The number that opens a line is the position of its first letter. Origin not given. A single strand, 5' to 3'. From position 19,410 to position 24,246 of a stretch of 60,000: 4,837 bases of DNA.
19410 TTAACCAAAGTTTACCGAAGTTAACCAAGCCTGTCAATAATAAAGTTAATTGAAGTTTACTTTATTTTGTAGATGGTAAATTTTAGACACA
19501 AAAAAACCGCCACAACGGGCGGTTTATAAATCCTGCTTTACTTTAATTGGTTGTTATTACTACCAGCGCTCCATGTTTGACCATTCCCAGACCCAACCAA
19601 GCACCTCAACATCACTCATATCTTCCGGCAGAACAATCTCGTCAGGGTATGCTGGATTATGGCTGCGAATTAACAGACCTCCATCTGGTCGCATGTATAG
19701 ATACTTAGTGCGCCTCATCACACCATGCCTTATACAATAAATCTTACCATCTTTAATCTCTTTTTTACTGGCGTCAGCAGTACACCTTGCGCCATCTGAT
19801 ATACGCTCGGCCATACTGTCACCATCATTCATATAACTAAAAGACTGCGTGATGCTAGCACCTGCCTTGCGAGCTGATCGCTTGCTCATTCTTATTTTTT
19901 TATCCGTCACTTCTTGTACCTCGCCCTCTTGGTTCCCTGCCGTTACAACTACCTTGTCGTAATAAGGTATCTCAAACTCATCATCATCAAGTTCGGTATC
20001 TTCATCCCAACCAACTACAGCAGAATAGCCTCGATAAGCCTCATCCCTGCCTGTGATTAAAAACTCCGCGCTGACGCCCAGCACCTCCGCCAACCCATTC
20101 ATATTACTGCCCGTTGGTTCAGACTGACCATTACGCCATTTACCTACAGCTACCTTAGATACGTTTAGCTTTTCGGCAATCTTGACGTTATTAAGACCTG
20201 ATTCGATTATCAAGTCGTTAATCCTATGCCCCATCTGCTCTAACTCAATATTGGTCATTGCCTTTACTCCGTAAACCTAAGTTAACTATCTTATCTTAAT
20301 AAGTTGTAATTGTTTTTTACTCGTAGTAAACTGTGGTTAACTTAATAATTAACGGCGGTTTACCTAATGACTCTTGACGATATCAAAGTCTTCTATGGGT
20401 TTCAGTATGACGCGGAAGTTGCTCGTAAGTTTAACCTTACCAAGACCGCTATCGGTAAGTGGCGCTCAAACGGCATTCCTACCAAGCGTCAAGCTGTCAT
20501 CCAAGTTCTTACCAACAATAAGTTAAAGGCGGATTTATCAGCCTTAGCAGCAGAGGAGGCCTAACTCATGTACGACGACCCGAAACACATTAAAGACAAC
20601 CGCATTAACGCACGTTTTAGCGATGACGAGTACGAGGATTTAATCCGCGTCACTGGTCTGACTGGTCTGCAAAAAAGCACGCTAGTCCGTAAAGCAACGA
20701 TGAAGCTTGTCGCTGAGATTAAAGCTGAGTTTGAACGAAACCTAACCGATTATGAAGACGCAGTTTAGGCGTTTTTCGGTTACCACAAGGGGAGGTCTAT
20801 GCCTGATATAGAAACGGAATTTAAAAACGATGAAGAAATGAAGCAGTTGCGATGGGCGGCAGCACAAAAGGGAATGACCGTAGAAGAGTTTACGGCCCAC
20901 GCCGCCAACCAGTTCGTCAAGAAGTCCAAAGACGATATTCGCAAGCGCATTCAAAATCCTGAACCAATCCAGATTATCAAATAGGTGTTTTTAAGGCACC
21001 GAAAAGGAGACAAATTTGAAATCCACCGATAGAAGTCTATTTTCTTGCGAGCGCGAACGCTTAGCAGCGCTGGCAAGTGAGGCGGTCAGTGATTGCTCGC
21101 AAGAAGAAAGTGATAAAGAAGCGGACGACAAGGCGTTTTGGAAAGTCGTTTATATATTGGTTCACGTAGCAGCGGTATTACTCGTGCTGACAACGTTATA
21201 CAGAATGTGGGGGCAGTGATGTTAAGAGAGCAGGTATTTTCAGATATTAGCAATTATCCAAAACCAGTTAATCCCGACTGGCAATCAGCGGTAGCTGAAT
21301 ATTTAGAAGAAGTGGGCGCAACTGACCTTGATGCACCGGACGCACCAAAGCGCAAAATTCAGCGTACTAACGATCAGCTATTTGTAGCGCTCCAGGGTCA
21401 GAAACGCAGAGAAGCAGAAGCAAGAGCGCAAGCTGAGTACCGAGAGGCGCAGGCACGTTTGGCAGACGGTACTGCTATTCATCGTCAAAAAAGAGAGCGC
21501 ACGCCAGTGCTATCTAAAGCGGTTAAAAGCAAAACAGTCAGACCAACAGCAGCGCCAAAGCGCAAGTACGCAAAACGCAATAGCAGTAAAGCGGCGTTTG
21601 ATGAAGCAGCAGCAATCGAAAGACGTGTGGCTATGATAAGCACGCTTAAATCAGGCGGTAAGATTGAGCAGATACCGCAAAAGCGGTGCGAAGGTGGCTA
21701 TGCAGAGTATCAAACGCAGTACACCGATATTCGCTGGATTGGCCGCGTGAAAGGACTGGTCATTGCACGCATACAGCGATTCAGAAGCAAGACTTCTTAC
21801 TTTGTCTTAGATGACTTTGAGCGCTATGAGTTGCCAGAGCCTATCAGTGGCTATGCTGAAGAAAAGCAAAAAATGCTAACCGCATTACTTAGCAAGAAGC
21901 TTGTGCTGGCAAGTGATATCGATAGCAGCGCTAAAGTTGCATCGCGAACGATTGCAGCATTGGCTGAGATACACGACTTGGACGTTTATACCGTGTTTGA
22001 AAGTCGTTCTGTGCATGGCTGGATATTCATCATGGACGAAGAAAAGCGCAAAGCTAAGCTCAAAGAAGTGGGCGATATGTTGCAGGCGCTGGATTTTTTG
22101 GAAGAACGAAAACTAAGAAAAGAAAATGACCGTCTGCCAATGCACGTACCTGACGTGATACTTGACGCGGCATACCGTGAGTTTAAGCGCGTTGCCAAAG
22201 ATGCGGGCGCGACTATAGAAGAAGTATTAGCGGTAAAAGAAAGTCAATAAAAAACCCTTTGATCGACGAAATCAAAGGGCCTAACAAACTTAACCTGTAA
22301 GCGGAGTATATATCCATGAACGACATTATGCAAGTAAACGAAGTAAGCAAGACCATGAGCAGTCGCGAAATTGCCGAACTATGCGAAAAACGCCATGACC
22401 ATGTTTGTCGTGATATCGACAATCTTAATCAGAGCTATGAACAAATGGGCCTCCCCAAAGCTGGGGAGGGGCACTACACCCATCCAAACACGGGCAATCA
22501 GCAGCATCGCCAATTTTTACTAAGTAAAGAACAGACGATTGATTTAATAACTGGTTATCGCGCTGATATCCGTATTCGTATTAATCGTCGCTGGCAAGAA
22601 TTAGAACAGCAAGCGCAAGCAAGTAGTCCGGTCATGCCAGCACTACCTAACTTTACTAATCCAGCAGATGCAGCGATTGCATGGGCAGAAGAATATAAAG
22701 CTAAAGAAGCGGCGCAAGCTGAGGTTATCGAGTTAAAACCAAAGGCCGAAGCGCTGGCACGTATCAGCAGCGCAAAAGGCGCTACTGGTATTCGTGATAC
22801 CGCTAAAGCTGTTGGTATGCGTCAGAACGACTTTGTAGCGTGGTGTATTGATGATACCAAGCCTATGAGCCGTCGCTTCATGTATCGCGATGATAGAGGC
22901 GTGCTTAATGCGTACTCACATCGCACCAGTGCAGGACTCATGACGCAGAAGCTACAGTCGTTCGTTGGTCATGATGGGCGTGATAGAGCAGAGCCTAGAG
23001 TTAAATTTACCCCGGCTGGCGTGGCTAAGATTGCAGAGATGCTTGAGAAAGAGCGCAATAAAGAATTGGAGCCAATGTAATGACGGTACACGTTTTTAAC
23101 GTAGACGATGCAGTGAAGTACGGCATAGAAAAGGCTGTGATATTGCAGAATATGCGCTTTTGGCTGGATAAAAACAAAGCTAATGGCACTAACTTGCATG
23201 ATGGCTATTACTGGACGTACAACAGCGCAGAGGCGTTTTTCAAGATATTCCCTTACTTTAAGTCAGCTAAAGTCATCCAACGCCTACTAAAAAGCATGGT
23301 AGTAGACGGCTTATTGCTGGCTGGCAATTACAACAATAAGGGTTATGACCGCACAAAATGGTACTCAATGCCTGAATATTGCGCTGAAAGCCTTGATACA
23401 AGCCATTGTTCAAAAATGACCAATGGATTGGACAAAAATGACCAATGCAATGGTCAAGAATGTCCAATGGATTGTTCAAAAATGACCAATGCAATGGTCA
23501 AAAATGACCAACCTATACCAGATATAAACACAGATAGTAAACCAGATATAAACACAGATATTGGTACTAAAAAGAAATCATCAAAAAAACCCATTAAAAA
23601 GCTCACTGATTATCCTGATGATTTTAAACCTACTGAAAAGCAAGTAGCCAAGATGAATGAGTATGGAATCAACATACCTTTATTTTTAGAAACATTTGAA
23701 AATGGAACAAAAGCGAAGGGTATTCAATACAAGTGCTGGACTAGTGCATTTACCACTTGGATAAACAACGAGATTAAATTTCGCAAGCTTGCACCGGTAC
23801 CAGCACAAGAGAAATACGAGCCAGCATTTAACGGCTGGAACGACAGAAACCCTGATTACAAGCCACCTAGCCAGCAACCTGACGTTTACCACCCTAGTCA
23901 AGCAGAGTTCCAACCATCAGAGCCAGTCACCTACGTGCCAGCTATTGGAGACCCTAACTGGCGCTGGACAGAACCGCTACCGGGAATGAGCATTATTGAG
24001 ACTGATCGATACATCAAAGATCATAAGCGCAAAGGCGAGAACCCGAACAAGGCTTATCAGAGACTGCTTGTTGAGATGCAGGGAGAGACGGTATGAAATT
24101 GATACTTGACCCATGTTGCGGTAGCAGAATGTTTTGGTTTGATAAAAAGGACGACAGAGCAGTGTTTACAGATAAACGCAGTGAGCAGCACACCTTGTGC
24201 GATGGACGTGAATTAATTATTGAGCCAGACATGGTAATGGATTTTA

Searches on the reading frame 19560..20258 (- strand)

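Call 25: search_protein_families(library=phrogs, proteins=[window:19560-20258:-], max_evalue=0.01)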
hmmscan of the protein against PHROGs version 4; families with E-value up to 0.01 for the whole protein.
window:19560-20258:- (232 aa): 20 families
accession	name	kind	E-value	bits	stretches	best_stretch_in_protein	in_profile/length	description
phrog_4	-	transcription regulation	8.1e-39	134.7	1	8-231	136-340/400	transcriptional repressor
phrog_6201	-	transcription regulation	1.4e-14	55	1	135-228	24-116/121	CI-like repressor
phrog_8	-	transcription regulation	1.3e-11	45.5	1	7-110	160-248/346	transcriptional regulator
phrog_2967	-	transcription regulation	2.2e-11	44.7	1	7-75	9-77/225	transcriptional regulator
phrog_2328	-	transcription regulation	2.2e-08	34.9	1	7-73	14-80/128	transcriptional repressor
phrog_2439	-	transcription regulation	1.1e-07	32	1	8-71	7-70/367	transcriptional regulator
phrog_3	-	transcription regulation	2.2e-07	32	1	6-79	86-157/430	transcriptional repressor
phrog_4836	-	transcription regulation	2.9e-07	31.2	1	19-76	86-143/194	CII-like regulator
phrog_3037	-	transcription regulation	4.7e-05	24.3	1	10-76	28-83/189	transcriptional repressor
phrog_1994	-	DNA, RNA and nucleotide metabolism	0.00012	23.1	1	12-120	3-108/170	DNA binding protein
phrog_638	-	transcription regulation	0.0003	21.7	1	26-65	22-61/145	transcriptional regulator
phrog_4739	-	unknown function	0.002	18.7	1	19-74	78-133/167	-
phrog_3949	-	transcription regulation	0.0022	19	1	13-62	17-67/161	transcriptional repressor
phrog_16553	-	transcription regulation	0.0023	19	1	13-48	15-48/92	transcriptional repressor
phrog_4583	-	transcription regulation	0.0032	18.4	1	12-69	14-71/81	transcriptional repressor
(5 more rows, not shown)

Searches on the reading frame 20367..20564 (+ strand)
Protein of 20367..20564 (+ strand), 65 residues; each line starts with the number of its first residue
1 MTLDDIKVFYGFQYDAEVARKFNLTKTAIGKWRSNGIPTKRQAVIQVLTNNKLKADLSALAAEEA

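Call 25: search_protein_families(library=phrogs, proteins=[window:20367-20564:+], max_evalue=0.01)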
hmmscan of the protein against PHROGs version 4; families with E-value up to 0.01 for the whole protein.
window:20367-20564:+ (65 aa): 3 families
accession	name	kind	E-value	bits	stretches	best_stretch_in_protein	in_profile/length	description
phrog_409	-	transcription regulation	8.6e-13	49.9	1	1-60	15-72/127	transcriptional regulator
phrog_8008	-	DNA, RNA and nucleotide metabolism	0.00012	22.7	1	16-59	18-57/66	DNA binding protein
phrog_4441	-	DNA, RNA and nucleotide metabolism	0.0051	18.1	1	3-54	9-60/98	HTH DNA binding protein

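Call 85: search_protein_families(library=pfam, proteins=[window:20367-20564:+], max_evalue=0.01)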
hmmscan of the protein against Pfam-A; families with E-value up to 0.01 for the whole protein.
window:20367-20564:+ (65 aa): 2 families
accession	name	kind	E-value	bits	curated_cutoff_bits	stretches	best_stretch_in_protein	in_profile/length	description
PF14549.12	P22_Cro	-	3.1e-08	33.7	30.2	1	16-56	13-52/60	DNA-binding transcriptional regulator Cro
PF15943.11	YdaS_toxin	-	0.0043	17.3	30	1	16-53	12-51/65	Bacterial toxin YdaS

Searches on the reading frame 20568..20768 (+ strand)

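Call 25: search_protein_families(library=phrogs, proteins=[window:20568-20768:+], max_evalue=0.01)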
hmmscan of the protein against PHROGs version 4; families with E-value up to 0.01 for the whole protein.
window:20568-20768:+ (66 aa): 2 families
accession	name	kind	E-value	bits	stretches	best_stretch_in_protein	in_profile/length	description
phrog_4113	-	unknown function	5.3e-16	59.2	1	1-57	1-57/64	-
phrog_876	-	transcription regulation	0.0023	18.5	1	6-54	63-111/239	transcriptional repressor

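Call 85: search_protein_families(library=pfam, proteins=[window:20568-20768:+], max_evalue=0.01)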
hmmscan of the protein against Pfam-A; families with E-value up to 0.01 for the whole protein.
window:20568-20768:+ (66 aa): 1 family
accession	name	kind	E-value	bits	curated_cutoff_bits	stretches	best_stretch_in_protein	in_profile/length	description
PF21983.2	NikA-like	-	0.0015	19.1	27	1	9-46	3-40/72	Mobilization protein NikA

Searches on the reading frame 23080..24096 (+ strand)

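Call 10: search_protein_families(library=pfam, proteins=[window:23080-24096:+], max_evalue=0.01)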
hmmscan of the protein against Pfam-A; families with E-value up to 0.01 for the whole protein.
window:23080-24096:+ (338 aa): 1 family
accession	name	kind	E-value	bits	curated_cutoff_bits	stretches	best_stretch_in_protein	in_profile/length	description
PF05575.17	V_cholerae_RfbT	-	0.0097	15.7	27.9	0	157-221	164-227/286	Vibrio cholerae RfbT protein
